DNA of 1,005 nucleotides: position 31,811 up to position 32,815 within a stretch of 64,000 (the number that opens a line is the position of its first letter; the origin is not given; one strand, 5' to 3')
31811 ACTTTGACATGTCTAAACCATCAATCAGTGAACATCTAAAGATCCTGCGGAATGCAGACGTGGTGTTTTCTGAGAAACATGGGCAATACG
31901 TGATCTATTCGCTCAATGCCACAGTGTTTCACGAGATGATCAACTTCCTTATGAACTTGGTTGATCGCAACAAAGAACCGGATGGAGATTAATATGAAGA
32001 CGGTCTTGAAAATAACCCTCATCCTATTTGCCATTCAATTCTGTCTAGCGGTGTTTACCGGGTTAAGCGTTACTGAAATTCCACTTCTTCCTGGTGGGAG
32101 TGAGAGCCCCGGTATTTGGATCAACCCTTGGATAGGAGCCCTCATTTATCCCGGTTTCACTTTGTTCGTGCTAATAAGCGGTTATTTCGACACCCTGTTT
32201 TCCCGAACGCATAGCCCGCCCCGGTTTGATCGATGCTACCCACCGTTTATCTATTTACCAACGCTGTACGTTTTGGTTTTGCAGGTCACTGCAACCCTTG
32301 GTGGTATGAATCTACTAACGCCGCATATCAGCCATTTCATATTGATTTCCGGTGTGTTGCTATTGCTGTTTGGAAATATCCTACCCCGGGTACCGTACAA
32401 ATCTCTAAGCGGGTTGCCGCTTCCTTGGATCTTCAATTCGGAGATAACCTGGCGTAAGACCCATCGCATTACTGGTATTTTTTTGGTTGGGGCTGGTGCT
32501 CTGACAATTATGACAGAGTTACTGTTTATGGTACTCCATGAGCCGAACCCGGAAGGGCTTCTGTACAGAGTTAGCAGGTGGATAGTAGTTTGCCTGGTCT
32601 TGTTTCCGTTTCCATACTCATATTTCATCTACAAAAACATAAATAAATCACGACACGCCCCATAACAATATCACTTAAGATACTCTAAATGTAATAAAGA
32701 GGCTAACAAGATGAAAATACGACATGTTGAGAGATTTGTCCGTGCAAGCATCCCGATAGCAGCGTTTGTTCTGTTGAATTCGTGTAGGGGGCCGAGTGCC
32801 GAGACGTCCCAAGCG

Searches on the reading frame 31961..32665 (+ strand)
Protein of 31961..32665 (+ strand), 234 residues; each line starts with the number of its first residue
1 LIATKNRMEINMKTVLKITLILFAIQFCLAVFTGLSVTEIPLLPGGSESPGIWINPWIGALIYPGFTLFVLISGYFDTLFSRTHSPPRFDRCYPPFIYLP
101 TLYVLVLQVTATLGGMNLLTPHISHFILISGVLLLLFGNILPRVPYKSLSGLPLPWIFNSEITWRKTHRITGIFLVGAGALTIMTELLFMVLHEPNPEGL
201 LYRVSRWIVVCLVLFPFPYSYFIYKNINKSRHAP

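Call 71: search_protein_families(library=pfam, proteins=[window:31961-32665:+], max_evalue=0.001)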
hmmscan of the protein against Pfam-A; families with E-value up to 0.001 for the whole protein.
window:31961-32665:+ (234 aa): 1 family
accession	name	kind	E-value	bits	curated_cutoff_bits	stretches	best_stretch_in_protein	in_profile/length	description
PF13630.11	SdpI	-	1.8e-07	31.6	28.2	1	148-214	6-61/71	SdpI/YfhL protein family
